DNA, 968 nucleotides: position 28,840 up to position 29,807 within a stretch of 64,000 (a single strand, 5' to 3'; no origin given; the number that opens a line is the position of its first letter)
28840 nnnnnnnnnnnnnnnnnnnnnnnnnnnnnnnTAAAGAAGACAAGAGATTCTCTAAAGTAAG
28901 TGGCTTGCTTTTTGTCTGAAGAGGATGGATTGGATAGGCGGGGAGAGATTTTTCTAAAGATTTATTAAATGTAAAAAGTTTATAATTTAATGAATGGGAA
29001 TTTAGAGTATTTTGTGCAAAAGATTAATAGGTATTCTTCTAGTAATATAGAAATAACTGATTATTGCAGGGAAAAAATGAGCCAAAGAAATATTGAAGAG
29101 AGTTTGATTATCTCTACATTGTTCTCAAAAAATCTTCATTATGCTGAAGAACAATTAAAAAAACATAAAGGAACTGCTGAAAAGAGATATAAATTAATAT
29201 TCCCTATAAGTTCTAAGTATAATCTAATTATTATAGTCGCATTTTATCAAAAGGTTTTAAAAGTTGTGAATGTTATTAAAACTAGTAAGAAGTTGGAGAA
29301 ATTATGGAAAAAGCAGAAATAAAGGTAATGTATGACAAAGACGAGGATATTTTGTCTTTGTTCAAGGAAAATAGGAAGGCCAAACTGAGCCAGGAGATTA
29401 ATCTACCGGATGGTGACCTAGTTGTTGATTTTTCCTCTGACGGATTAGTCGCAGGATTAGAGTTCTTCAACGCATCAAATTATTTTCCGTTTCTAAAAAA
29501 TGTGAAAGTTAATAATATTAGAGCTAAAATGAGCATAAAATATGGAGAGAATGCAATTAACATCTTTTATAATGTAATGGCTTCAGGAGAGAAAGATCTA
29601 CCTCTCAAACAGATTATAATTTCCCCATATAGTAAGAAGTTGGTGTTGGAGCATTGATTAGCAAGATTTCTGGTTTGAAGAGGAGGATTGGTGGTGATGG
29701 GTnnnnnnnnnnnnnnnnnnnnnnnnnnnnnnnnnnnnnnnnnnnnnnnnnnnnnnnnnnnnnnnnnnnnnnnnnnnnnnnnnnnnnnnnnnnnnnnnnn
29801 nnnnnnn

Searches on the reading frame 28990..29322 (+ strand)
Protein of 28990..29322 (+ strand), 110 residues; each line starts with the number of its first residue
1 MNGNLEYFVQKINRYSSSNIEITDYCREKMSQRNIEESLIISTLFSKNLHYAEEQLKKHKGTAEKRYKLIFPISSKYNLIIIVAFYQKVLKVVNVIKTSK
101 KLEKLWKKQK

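Call 3: search_protein_families(library=pfam, proteins=[window:28990-29322:+], max_evalue=0.1)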
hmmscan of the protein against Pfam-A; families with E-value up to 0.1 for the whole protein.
window:28990-29322:+ (110 aa): 0 families

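Call 13: search_protein_families(library=ncbifam, proteins=[window:28990-29322:+], max_evalue=1)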
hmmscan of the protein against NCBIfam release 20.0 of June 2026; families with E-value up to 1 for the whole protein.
window:28990-29322:+ (110 aa): 0 families

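Call 62: search_protein_families(library=pfam, proteins=[window:28990-29322:+], max_evalue=0.01)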
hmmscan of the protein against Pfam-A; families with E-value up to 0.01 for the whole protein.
window:28990-29322:+ (110 aa): 0 families

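Call 69: search_protein_families(library=padloc, proteins=[window:28990-29322:+], max_evalue=0.01)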
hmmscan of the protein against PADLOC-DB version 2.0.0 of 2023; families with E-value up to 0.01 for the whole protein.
window:28990-29322:+ (110 aa): 1 family
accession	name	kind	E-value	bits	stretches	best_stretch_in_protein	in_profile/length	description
PDLC04712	PDC-M57A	-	0.0052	15.1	0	26-93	10-70/138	-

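Call 70: search_protein_families(library=phrogs, proteins=[window:28990-29322:+], max_evalue=0.01)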
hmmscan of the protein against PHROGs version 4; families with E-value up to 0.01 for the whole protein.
window:28990-29322:+ (110 aa): 1 family
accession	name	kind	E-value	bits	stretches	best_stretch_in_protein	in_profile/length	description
phrog_28061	-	unknown function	0.0031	19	0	30-62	25-57/62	-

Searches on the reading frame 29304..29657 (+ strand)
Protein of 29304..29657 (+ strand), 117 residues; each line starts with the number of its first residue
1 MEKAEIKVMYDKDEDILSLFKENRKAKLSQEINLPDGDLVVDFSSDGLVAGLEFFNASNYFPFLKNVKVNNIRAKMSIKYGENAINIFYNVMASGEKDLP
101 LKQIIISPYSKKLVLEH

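Call 3: search_protein_families(library=pfam, proteins=[window:29304-29657:+], max_evalue=0.1)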
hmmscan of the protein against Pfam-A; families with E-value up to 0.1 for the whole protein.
window:29304-29657:+ (117 aa): 1 family
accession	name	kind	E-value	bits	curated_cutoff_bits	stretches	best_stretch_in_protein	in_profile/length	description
PF10049.14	DUF2283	-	2.7e-08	34.3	23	1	7-58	1-49/49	Protein of unknown function (DUF2283)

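Call 13: search_protein_families(library=ncbifam, proteins=[window:29304-29657:+], max_evalue=1)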
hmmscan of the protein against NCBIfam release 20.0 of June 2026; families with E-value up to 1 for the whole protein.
window:29304-29657:+ (117 aa): 0 families

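Call 69: search_protein_families(library=padloc, proteins=[window:29304-29657:+], max_evalue=0.01)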
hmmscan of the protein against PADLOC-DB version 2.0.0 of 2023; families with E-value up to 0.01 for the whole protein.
window:29304-29657:+ (117 aa): 0 families

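Call 70: search_protein_families(library=phrogs, proteins=[window:29304-29657:+], max_evalue=0.01)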
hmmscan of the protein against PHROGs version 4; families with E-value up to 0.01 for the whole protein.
window:29304-29657:+ (117 aa): 0 families
